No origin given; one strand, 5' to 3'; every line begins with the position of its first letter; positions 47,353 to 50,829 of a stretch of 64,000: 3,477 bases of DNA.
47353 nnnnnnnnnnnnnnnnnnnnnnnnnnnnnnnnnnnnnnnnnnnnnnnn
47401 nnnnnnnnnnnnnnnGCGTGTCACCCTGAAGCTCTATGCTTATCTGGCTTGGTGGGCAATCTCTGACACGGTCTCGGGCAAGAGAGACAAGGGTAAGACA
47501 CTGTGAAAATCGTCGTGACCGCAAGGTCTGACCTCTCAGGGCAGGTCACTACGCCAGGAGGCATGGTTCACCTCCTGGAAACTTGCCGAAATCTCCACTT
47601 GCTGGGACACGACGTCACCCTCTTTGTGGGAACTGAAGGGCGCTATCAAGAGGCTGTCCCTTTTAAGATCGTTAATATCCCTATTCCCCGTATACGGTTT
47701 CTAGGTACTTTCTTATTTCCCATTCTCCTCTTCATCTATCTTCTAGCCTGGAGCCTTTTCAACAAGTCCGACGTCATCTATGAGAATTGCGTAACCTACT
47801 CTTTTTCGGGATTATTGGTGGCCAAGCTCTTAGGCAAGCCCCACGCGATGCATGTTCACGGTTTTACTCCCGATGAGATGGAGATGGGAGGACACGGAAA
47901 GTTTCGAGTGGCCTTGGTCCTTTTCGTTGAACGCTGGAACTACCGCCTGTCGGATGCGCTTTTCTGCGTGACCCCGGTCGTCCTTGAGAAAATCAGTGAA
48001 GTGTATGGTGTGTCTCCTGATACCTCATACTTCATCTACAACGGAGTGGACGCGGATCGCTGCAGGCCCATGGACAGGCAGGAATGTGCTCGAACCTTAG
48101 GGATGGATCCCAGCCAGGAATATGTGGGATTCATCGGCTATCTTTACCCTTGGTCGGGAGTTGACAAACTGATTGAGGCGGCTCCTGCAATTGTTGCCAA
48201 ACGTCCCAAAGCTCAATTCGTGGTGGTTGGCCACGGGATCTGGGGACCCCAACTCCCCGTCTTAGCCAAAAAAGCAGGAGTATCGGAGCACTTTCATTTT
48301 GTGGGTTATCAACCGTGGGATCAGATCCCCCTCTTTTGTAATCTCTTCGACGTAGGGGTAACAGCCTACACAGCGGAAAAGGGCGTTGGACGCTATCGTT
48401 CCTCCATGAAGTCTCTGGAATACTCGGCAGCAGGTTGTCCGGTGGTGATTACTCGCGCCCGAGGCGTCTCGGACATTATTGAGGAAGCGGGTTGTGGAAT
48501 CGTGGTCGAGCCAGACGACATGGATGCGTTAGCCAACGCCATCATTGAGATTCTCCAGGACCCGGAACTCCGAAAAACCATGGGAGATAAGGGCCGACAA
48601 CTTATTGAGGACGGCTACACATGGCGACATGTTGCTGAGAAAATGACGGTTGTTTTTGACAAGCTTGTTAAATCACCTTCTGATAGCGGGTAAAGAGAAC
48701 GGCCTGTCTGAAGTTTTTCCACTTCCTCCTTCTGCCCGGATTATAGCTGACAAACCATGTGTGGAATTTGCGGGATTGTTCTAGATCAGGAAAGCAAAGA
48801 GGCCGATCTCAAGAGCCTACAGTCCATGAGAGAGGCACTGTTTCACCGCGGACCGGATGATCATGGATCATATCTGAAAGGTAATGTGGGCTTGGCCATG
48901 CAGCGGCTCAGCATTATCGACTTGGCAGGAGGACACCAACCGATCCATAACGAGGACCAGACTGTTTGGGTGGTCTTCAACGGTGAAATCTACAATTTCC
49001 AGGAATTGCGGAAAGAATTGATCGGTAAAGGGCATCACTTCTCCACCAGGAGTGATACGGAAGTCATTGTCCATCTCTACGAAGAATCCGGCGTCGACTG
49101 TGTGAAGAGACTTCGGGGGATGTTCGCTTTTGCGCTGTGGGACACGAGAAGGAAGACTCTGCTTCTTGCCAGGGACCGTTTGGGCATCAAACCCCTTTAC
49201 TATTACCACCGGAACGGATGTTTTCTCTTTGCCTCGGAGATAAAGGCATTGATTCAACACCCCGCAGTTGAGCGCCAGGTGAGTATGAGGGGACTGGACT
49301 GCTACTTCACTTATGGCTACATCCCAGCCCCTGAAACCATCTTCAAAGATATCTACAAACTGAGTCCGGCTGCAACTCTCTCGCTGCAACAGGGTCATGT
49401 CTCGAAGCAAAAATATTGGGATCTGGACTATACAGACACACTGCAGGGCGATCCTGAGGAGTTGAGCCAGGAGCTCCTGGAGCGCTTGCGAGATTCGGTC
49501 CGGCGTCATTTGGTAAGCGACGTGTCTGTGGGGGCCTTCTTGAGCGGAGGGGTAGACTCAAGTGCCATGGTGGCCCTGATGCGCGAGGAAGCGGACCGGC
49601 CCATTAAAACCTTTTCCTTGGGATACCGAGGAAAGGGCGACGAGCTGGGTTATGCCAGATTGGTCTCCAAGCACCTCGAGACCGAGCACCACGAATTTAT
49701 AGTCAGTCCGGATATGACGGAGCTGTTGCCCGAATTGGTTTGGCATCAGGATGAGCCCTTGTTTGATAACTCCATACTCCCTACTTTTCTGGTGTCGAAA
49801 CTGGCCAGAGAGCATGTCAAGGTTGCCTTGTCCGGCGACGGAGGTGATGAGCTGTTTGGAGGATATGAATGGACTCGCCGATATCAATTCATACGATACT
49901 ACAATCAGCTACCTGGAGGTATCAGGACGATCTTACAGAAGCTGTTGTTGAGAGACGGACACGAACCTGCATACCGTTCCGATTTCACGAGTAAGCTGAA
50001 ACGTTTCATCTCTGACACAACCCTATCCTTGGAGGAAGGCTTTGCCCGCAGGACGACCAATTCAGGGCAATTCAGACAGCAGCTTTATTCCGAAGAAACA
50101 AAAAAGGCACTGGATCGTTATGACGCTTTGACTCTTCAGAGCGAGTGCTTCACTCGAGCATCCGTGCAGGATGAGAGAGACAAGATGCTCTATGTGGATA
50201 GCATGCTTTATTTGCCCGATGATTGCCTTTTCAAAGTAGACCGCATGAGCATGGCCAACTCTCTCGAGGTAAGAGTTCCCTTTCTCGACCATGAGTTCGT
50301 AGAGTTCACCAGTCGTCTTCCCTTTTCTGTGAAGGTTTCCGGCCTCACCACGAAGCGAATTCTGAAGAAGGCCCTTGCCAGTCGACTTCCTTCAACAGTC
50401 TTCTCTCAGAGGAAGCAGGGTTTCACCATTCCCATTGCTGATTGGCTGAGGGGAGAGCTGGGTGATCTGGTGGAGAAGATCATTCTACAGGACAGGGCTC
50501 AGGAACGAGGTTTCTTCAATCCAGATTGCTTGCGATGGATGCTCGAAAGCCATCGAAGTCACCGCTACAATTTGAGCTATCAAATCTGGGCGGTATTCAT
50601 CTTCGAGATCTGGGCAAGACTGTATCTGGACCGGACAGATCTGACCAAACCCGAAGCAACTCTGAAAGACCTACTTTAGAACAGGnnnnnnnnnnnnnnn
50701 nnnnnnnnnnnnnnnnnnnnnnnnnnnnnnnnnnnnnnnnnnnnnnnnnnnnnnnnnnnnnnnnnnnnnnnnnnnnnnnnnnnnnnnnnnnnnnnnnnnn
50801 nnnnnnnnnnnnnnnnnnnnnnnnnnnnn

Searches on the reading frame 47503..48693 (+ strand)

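Call 13: search_protein_families(library=pfam, proteins=[window:47503-48693:+])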
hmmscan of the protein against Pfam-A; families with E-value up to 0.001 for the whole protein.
window:47503-48693:+ (396 aa): 6 families
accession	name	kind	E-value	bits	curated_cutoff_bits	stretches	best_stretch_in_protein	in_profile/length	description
PF00534.26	Glycos_transf_1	-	4.2e-29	101.7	26.4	1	197-366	7-171/172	Glycosyl transferases group 1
PF13692.12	Glyco_trans_1_4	-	1.8e-25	90.3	27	1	207-353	3-142/142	Glycosyl transferases group 1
PF13439.12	Glyco_transf_4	-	4.4e-20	72.8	28.5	1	20-186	4-170/170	Glycosyltransferase Family 4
PF13579.12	Glyco_trans_4_4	-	3e-13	50.8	29.7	1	22-181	5-158/158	Glycosyl transferase 4-like domain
PF13524.12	Glyco_trans_1_2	-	1.8e-10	41.3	25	1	233-381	11-142/144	Glycosyl transferase-like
PF20706.3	GT4-conflict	-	0.00021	20.8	26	1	305-380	299-384/385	Family 4 Glycosyltransferase in conflict systems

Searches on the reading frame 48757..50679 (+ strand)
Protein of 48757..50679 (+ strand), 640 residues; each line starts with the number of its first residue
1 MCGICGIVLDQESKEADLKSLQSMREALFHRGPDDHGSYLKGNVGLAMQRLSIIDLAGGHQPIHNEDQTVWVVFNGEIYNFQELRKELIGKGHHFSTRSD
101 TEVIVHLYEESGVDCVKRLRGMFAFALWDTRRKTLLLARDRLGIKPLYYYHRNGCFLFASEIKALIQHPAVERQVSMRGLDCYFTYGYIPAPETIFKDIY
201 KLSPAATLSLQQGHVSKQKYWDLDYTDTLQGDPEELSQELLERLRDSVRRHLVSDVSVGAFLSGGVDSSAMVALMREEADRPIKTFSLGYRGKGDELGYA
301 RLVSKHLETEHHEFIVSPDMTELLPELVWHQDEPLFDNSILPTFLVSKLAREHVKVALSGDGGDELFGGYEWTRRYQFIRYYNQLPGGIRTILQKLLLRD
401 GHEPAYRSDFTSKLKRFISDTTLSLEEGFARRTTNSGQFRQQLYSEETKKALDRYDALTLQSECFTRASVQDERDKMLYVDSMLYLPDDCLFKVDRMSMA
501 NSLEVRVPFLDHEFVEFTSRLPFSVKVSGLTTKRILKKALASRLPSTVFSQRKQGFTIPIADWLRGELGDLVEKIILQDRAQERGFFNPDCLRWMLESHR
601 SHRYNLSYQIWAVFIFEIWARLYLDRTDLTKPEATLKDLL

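Call 13: search_protein_families(library=pfam, proteins=[window:48757-50679:+])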
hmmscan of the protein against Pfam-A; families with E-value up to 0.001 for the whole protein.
window:48757-50679:+ (640 aa): 4 families
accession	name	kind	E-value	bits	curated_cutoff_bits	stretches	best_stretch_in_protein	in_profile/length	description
PF00733.27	Asn_synthase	-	4.1e-105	352.8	21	1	240-621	2-354/354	Asparagine synthase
PF13537.11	GATase_7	-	1.5e-52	177.2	25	1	49-166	2-122/123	Glutamine amidotransferase domain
PF13522.11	GATase_6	-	4.6e-44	150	27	1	33-161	1-130/130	Glutamine amidotransferase domain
PF12481.13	DUF3700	-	0.0002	21.4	27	1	114-165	124-175/228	Aluminium induced protein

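Call 59: search_protein_families(library=ncbifam, proteins=[window:48757-50679:+], max_evalue=0.00001)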
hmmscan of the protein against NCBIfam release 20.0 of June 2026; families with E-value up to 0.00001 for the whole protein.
window:48757-50679:+ (640 aa): 9 families
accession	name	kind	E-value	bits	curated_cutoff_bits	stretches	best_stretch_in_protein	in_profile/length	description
TIGR03108.1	eps_aminotran_1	hypoth_equivalog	7.9e-200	665.7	816.9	1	1-618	1-623/628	XrtA/PEP-CTERM system amidotransferase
TIGR01536.1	asn_synth_AEB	equivalog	1.9e-160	535.3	267.1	1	2-556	1-517/517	asparagine synthase (glutamine-hydrolyzing)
TIGR03104.1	trio_amidotrans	equivalog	6.2e-139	463.9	570.1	2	1-373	1-383/589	N-acetylglutaminylglutamine amidotransferase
NF006949.0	PRK09431.1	equivalog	2e-103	346.8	499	3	1-168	1-168/554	asparagine synthase B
NF033535.1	lass_lactam_cya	exception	1.7e-75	254.9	525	2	1-366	1-375/668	lasso peptide isopeptide bond-forming cyclase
NF033561.1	macrolact_Ik_Al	subfamily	7.8e-16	57.8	300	1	119-368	79-332/561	albusnodin/ikarugamycin family macrolactam cyclase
NF001484.0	PRK00331.1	subfamily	2.4e-15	56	381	1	62-168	87-201/601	isomerizing glutamine--fructose-6-phosphate transaminase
TIGR01135.1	glmS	equivalog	4.8e-14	51.8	418.05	1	64-168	88-200/607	glutamine--fructose-6-phosphate transaminase (isomerizing)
TIGR01134.1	purF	equivalog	3.6e-13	49.7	350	1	60-174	84-208/432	amidophosphoribosyltransferase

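Call 81: search_protein_families(library=pfam, proteins=[L017:4216-5298:-], max_evalue=0.01)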
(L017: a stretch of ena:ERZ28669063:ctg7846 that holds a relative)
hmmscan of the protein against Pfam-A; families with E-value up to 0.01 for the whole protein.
L017:4216-5298:- (360 aa): 7 families
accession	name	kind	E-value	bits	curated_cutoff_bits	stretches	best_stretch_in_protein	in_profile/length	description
PF01408.29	GFO_IDH_MocA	-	1.9e-29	103.3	24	1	12-131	1-120/120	Oxidoreductase family, NAD-binding Rossmann fold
PF22725.1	GFO_IDH_MocA_C3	-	5.8e-15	55.8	27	1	139-248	1-123/124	GFO/IDH/MocA C-terminal domain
PF02894.22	GFO_IDH_MocA_C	-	3e-10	40.7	22.9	1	143-350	1-217/218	Oxidoreductase family, C-terminal alpha/beta domain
PF02629.25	CoA_binding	-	7.1e-06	27.1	22.3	1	12-99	4-89/97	CoA binding domain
PF03447.22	NAD_binding_3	-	2e-05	25.7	24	1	18-128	1-114/116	Homoserine dehydrogenase, NAD binding domain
PF03807.23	F420_oxidored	-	0.003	18.5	21.6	1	13-99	1-87/94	NADP oxidoreductase coenzyme F420-dependent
PF01118.30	Semialdhyde_dh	-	0.0092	16.8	26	0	13-100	1-93/121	Semialdehyde dehydrogenase, NAD binding domain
